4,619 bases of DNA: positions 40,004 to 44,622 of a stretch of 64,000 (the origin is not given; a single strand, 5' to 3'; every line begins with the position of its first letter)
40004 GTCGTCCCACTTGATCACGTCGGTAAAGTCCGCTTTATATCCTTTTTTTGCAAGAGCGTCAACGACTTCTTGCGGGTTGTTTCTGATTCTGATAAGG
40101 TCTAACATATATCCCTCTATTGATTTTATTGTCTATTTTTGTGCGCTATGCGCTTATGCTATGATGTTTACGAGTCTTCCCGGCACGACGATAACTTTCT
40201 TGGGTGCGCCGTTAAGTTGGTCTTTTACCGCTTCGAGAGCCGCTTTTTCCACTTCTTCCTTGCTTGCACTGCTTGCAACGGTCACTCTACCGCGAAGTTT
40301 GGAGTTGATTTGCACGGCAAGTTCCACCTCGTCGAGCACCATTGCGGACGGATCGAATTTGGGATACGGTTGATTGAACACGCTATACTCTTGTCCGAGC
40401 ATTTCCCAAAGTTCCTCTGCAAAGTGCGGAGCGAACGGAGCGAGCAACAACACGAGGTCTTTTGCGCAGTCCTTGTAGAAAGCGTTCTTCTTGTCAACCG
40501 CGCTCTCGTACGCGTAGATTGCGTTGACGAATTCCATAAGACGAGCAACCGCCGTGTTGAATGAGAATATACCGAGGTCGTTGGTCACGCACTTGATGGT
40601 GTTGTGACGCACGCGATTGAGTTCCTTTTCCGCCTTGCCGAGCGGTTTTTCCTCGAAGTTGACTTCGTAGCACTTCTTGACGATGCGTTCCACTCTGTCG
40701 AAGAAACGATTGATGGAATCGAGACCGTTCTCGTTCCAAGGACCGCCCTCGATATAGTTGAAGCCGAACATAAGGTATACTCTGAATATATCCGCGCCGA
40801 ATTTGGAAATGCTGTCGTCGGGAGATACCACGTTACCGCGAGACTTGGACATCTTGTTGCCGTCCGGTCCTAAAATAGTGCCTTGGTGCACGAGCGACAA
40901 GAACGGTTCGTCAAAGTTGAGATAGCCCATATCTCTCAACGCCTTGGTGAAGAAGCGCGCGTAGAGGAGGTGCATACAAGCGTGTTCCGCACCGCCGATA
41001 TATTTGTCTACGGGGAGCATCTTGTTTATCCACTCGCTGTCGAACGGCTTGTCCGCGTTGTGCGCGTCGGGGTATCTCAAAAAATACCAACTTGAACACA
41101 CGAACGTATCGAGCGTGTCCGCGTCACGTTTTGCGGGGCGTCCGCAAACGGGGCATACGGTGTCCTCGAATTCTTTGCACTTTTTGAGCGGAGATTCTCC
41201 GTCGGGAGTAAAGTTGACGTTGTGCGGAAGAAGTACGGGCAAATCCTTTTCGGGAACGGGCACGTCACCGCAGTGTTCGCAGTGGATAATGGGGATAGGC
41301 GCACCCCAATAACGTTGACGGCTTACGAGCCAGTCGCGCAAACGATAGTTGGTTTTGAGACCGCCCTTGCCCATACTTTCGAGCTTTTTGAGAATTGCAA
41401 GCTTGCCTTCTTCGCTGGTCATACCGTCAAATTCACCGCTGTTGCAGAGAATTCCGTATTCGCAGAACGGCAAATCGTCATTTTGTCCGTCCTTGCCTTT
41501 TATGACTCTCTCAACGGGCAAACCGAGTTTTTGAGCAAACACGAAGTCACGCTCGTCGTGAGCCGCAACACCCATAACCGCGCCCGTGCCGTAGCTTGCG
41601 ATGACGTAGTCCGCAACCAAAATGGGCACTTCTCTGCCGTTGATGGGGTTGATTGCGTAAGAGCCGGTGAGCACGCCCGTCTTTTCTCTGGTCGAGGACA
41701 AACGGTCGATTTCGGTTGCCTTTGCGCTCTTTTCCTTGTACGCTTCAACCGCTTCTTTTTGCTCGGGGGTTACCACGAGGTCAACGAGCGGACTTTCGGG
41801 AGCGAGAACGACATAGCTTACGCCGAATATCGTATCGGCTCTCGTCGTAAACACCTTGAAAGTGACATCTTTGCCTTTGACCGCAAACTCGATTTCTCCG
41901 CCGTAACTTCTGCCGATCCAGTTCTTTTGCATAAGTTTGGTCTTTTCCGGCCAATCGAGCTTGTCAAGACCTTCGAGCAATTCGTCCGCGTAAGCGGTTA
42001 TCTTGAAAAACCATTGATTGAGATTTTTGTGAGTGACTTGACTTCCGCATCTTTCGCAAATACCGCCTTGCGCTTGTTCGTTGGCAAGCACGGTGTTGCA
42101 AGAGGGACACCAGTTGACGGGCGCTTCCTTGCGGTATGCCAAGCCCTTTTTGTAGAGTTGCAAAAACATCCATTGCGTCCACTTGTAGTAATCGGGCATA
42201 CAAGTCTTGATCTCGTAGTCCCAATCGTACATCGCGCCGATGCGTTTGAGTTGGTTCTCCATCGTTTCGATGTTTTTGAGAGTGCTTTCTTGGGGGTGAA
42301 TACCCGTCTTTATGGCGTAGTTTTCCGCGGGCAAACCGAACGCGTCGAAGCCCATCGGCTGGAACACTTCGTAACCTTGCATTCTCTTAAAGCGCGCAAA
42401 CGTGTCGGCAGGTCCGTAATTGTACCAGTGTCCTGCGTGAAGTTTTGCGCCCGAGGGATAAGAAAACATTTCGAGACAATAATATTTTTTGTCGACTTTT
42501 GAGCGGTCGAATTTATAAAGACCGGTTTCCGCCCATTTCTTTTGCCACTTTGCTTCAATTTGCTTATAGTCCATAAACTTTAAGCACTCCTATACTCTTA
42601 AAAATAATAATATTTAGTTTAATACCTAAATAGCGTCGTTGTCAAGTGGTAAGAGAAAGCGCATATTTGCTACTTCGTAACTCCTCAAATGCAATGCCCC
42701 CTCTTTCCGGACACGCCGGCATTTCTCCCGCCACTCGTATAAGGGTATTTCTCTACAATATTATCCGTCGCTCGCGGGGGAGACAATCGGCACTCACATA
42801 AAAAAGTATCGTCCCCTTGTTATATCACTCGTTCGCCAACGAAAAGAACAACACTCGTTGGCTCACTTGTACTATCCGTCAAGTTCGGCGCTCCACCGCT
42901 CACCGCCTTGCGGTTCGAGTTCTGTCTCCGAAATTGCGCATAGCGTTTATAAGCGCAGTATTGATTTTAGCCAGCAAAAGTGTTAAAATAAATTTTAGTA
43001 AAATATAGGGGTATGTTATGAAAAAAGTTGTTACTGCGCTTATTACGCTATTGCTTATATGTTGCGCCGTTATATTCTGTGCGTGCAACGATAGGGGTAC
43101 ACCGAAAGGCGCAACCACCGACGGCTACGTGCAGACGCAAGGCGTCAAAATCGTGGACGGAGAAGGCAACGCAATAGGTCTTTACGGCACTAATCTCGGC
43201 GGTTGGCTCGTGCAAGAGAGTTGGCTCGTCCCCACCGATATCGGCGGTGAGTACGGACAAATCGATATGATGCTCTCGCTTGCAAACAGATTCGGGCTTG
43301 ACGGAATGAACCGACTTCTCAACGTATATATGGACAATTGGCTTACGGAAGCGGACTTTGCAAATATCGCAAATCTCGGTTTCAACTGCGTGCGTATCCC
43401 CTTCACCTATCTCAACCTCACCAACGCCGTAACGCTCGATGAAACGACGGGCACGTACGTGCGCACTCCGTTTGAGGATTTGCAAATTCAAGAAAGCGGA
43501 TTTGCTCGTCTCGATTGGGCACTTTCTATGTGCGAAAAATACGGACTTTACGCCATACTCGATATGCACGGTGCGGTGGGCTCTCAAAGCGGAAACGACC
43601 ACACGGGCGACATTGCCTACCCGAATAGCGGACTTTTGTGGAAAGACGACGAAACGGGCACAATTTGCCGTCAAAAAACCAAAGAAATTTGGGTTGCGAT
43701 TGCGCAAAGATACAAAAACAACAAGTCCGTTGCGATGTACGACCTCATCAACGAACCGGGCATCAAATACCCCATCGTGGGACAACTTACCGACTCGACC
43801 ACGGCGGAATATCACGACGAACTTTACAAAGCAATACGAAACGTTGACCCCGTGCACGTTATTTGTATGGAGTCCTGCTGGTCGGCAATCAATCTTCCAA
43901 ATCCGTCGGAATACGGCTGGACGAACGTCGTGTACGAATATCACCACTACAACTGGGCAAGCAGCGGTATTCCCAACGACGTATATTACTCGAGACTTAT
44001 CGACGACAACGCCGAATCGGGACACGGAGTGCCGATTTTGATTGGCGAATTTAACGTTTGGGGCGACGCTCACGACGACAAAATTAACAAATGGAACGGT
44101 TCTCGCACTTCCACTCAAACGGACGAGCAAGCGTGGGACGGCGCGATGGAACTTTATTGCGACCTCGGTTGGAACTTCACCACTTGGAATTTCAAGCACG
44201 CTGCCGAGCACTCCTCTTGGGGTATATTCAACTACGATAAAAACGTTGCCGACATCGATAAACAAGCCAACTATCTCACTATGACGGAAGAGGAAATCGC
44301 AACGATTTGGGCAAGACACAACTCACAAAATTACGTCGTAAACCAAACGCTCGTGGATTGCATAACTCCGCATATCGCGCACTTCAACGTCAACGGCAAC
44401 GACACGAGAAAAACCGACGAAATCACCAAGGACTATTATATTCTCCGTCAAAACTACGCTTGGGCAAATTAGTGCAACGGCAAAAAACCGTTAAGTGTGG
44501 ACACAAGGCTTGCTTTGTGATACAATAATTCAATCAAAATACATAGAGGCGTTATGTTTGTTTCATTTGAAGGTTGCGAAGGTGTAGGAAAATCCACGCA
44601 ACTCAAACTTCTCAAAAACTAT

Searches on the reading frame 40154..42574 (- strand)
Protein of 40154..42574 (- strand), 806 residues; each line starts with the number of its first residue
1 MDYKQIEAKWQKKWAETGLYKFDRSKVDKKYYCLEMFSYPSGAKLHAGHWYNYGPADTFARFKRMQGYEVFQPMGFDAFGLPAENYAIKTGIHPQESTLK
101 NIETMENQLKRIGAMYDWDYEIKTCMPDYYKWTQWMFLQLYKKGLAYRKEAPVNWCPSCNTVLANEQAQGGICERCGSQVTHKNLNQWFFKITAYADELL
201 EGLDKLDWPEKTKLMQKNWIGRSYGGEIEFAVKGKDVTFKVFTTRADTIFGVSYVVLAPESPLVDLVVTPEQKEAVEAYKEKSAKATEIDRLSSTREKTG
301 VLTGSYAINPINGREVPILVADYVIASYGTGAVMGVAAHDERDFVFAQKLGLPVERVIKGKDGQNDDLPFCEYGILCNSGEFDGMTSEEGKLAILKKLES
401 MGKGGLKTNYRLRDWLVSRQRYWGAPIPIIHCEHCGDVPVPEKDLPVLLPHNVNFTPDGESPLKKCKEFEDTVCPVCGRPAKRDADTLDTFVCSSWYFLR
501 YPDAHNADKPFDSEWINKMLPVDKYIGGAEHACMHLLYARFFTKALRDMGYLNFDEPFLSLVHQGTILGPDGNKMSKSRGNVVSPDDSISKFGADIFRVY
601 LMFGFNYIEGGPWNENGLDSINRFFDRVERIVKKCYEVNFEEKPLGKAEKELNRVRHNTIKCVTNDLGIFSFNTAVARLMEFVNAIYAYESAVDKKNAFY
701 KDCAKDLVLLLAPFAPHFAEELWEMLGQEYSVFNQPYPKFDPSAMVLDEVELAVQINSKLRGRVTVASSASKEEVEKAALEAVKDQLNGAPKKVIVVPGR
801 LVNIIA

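Call 42: find_encoding_contigs(protein=window:40154-42574:-, flank=3000, max_places=10)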
Protein window:40154-42574:- (806 aa): 3 contigs read that carry it; 1 place shown.
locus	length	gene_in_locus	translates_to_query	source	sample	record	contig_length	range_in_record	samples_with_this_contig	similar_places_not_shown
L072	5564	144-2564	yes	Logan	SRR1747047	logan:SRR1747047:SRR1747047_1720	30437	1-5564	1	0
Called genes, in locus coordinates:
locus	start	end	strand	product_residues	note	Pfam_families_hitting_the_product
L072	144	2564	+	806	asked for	PF00133:tRNA-synt_1, PF09334:tRNA-synt_1g, PF13603:tRNA-synt_1_2, PF00133:tRNA-synt_1, PF08264:Anticodon_1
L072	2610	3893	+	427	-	PF02403:Seryl_tRNA_N, PF00587:tRNA-synt_2b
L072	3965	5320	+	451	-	PF04389:Peptidase_M28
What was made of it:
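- Tried and rejected: The only contig shown breaks at the repeat (call 42).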

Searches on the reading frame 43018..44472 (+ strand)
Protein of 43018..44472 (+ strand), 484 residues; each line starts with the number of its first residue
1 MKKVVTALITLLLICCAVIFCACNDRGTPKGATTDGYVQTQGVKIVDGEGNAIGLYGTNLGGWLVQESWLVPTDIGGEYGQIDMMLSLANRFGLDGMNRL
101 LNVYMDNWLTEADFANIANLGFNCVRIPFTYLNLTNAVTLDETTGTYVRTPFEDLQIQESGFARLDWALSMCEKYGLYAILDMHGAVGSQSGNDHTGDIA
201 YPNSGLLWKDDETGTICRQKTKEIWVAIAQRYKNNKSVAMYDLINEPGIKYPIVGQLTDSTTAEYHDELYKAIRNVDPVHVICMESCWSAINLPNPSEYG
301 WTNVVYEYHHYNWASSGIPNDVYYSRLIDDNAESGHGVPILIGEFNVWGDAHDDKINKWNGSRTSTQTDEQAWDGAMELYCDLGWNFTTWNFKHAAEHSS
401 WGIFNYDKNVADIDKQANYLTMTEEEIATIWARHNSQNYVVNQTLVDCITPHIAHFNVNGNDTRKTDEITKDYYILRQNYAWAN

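Call 90: search_protein_families(library=pfam, proteins=[window:43018-44472:+], max_evalue=0.00001)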
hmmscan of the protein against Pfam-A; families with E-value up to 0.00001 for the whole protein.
window:43018-44472:+ (484 aa): 1 family
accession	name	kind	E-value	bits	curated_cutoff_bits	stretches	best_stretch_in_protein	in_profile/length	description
PF00150.24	Cellulase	-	2.4e-26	93.3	23.5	1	92-393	8-269/272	Cellulase (glycosyl hydrolase family 5)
